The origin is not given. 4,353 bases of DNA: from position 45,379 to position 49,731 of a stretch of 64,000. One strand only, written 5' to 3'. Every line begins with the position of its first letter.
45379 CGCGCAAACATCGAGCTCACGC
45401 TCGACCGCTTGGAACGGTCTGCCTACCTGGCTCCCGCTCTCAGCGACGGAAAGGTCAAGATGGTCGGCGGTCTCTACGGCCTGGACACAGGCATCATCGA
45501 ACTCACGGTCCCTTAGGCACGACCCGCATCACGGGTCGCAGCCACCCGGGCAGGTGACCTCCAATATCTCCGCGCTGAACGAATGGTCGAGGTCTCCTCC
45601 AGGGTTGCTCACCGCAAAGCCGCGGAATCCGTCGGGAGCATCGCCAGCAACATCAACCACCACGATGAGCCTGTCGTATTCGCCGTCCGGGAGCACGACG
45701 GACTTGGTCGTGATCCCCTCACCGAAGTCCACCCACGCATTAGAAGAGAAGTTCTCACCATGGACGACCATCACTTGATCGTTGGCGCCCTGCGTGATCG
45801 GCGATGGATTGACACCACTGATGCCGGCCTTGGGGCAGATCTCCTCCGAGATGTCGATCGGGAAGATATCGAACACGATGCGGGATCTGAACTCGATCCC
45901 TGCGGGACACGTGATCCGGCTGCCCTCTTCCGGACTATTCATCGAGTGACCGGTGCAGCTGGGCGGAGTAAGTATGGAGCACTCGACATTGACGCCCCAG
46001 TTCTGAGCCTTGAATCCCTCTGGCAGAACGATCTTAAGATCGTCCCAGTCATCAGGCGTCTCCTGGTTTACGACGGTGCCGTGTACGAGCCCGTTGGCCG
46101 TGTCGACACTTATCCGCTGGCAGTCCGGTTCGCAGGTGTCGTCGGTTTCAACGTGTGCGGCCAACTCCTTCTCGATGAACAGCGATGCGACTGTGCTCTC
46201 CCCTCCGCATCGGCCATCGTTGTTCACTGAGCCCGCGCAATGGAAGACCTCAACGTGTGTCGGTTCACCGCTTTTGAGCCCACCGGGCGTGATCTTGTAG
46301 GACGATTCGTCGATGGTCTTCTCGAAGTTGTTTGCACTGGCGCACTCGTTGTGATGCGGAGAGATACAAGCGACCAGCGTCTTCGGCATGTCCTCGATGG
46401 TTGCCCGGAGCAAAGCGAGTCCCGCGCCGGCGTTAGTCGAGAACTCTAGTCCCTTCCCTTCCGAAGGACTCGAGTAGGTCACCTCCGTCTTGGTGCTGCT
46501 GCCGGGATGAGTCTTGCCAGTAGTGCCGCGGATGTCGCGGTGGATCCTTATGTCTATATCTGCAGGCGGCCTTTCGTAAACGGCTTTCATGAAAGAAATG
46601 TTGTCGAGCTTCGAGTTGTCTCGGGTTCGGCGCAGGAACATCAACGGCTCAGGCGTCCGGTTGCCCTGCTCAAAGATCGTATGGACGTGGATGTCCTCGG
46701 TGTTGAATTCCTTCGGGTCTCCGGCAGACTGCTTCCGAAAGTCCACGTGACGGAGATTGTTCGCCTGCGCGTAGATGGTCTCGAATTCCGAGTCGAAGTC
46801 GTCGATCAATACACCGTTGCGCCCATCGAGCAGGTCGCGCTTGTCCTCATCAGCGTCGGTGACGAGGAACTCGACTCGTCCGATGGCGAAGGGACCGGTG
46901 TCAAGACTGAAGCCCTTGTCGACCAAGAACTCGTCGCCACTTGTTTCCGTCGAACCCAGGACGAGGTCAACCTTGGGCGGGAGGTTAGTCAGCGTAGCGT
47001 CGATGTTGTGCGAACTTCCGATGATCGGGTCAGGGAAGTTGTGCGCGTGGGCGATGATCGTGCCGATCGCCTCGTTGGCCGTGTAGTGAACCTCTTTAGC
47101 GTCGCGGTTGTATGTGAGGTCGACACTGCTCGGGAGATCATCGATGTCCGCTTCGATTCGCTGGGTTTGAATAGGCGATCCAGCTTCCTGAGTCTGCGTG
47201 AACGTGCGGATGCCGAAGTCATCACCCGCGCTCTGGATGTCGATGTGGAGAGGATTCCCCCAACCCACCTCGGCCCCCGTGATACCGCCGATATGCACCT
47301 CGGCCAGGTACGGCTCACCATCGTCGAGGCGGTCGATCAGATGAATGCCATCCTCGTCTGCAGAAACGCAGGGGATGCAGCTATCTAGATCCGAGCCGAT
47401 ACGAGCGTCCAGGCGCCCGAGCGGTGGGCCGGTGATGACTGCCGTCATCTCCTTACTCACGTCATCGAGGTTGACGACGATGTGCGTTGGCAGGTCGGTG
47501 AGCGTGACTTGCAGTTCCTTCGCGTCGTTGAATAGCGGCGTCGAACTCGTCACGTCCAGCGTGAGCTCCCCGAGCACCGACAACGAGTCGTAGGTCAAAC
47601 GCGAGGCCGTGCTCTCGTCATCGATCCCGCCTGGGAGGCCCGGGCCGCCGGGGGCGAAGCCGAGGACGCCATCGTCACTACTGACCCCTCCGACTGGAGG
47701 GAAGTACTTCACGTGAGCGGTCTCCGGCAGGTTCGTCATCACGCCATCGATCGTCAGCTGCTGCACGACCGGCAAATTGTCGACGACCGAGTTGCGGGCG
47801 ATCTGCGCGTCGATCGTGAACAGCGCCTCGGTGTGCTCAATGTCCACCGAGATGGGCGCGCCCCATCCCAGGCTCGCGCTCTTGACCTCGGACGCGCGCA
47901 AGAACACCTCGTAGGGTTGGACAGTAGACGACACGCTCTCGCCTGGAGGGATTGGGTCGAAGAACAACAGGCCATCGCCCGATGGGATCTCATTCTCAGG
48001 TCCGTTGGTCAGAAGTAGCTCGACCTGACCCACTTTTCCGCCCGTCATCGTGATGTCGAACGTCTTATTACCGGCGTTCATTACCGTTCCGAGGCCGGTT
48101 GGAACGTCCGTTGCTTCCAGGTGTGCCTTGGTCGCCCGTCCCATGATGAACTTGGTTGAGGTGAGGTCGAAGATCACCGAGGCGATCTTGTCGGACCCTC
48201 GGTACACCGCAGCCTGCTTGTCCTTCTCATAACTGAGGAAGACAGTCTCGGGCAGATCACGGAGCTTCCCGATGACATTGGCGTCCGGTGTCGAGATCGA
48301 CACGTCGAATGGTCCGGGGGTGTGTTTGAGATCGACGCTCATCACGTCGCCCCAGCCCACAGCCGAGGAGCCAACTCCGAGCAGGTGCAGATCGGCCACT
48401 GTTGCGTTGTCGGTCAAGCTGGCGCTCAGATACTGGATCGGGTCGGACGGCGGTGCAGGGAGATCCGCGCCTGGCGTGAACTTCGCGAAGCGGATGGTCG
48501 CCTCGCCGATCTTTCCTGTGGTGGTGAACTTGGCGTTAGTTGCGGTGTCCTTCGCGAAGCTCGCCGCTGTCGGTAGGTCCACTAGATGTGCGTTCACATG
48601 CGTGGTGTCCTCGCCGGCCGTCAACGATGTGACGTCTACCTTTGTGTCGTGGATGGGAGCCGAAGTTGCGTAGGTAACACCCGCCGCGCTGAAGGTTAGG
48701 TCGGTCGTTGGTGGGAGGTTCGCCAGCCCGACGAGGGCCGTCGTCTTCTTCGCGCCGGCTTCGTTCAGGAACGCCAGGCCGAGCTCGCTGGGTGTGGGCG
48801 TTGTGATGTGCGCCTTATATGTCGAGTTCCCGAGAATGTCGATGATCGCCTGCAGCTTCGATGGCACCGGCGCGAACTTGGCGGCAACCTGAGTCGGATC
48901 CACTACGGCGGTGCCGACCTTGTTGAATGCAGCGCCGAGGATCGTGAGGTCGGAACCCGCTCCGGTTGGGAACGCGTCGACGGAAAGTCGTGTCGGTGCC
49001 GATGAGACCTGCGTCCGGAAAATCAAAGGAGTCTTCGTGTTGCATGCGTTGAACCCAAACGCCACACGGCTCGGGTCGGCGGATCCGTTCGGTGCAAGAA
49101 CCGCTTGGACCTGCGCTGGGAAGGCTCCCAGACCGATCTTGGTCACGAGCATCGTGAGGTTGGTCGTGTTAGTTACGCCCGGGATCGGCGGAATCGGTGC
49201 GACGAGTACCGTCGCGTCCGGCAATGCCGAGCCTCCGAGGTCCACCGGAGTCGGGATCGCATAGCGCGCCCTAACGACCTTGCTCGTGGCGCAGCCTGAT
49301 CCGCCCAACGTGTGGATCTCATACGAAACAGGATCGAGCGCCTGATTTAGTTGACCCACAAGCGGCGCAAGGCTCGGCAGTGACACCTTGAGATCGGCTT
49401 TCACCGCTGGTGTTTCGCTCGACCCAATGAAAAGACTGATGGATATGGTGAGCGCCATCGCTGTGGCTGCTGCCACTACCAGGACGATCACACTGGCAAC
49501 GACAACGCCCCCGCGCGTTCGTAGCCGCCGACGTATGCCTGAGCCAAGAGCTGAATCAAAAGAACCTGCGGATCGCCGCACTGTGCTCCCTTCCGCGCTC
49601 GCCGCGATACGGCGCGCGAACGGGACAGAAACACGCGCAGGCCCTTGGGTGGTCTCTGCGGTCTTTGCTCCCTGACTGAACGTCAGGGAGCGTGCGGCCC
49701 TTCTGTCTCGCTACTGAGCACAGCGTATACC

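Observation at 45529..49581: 1350-aa anchored extracellular protein built from an unrecognised ~190-aa repeat, in visibly lower-GC DNA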

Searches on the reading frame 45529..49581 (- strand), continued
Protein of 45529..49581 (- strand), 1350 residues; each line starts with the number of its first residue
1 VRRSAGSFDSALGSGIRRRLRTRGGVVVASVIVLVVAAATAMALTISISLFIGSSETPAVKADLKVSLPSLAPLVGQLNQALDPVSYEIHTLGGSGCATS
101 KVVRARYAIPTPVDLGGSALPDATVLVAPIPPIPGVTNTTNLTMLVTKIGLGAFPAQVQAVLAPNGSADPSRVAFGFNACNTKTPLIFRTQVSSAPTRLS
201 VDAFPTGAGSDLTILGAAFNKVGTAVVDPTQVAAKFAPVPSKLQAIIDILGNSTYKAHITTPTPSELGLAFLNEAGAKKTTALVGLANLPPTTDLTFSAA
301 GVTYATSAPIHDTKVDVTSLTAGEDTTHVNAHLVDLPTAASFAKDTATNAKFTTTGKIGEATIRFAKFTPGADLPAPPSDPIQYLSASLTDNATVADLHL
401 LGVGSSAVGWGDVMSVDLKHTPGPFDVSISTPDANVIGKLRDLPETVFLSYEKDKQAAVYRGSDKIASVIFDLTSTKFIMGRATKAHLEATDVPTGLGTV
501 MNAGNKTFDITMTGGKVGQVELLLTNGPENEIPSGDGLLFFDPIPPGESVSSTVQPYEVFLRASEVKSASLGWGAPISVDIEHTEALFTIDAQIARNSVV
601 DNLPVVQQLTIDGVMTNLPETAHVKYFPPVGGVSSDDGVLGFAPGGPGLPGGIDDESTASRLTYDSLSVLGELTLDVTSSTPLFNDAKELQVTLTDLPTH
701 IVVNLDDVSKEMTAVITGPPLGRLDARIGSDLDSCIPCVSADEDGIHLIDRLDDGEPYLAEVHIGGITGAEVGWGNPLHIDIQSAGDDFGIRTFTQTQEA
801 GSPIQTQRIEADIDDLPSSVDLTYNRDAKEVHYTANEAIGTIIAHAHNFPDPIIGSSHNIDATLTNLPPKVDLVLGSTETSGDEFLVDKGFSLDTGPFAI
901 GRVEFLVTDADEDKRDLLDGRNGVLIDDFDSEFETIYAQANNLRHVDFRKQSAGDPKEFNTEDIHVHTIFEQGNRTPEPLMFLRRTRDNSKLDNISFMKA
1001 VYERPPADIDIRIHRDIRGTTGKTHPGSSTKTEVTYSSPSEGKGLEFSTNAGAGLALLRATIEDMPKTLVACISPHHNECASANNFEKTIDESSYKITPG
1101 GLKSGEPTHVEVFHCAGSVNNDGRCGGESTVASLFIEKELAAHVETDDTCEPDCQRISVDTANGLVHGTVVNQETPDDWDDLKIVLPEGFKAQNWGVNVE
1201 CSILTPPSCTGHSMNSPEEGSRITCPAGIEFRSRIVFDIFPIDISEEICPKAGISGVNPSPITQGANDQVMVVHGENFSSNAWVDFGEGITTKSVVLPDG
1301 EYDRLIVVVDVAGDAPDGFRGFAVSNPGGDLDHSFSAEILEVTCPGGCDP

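Call 75: list_cluster_members(proteins=[P0014, P0017, P0018, P0021, P0026, P0027, P0028, P0035, P0053, P0069])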
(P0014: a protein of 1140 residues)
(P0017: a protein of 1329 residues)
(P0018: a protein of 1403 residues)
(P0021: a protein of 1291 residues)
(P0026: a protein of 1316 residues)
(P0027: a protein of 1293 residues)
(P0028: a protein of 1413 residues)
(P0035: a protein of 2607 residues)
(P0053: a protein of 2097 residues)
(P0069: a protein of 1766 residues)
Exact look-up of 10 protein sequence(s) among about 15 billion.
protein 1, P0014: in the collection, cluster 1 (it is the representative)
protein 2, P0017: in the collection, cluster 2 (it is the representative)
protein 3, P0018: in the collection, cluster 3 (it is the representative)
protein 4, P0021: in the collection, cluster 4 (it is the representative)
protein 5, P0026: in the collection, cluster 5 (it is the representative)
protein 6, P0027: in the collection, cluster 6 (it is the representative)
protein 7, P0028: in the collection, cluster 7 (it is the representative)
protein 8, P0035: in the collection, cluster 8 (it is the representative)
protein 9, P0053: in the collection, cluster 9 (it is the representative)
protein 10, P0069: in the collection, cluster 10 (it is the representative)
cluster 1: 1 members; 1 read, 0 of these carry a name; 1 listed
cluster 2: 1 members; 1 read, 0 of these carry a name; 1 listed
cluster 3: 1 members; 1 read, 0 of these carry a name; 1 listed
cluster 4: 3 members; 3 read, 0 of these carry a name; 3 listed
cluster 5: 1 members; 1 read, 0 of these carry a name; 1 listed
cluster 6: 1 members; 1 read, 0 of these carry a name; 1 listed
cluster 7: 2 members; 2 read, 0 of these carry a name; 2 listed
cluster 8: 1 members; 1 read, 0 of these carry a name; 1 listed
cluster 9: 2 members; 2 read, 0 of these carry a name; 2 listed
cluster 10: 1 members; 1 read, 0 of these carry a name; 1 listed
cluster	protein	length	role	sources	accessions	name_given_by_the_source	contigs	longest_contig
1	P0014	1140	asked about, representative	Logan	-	-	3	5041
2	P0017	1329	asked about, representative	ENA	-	-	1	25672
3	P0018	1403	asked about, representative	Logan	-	-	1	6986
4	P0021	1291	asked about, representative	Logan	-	-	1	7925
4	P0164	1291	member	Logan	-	-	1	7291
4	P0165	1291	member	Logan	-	-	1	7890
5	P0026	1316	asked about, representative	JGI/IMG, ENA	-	-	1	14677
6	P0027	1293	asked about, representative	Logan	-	-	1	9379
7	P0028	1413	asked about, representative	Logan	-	-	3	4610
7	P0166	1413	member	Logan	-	-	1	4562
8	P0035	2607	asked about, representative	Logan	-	-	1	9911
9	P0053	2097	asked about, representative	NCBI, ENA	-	-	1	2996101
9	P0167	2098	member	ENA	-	-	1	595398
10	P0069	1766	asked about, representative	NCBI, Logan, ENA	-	-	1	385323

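Call 82: search_protein_families(library=pfam, proteins=[L002:15469-19821:+, L002:20035-24825:+], max_evalue=0.001)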
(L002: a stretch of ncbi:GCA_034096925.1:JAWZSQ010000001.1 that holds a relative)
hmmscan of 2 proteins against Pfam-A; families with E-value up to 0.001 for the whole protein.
L002:15469-19821:+ (1450 aa): 0 families

L002:20035-24825:+ (1596 aa): 0 families

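Call 85: search_protein_families(library=ncbifam, alignment_id=A4, max_evalue=0.01)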
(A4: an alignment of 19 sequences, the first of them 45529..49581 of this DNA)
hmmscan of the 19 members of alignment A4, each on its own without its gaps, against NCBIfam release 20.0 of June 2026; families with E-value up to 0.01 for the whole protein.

A. member 1, window:45529-49581:- (1350 aa): 1 family
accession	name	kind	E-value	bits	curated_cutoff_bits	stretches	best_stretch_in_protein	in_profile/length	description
NF058597.1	CoaZ_rpt_PGGG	domain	0.00016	21.6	30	1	1250-1295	1-47/88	choice-of-anchor Z repeating domain-containing protein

B. families by the number of members that match (of 19 scanned): 3 families
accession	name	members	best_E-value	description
NF058597.1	CoaZ_rpt_PGGG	2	2.3e-09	choice-of-anchor Z repeating domain-containing protein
NF002208.0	PRK01099.1-3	1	0.0026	DNA-directed RNA polymerase subunit K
TIGR03908.1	QH_alpha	1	0.0047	quinohemoprotein amine dehydrogenase subunit alpha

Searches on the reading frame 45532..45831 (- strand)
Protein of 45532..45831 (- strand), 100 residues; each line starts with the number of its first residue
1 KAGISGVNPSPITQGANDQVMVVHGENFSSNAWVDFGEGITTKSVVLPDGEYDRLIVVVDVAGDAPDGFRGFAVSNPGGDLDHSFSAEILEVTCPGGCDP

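Call 63: search_protein_families(library=pfam, proteins=[window:45532-45831:-], max_evalue=10)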
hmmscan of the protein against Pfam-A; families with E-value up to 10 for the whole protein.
window:45532-45831:- (100 aa): 2 families
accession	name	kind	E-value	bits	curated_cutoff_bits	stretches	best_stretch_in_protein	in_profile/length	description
PF09099.16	Qn_am_d_aIII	-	0.008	16.9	22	1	6-74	6-69/82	Quinohemoprotein amine dehydrogenase, alpha subunit domain III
PF19077.6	Big_13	-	0.15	13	27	1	16-65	37-90/102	Bacterial Ig-like domain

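Call 64: search_solved_structures(query=window:45532-45831:-, max_evalue=10)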
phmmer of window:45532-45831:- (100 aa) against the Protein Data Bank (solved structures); distinct sequences matched with E-value up to 10: 4.
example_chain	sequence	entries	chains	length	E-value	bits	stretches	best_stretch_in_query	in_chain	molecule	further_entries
2qgi_A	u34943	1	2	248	0.033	17.7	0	44-87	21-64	ATP synthase subunits region ORF 6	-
2nxv_A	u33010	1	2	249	0.033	17.7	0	44-87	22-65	ATP synthase subunits region ORF 6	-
9g7m_A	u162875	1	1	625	0.27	14.8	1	63-99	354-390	Exotoxin A-like protein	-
4jgg_A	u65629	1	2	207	1.6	12.3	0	12-68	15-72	Esterase TesA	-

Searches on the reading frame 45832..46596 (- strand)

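Call 63: search_protein_families(library=pfam, proteins=[window:45832-46596:-], max_evalue=10)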
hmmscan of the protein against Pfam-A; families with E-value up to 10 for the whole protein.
window:45832-46596:- (255 aa): 1 family
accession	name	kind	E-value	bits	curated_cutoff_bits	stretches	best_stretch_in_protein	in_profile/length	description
PF09365.15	DUF2461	-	0.13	12.6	22.8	1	3-29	47-73/208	Conserved hypothetical protein (DUF2461)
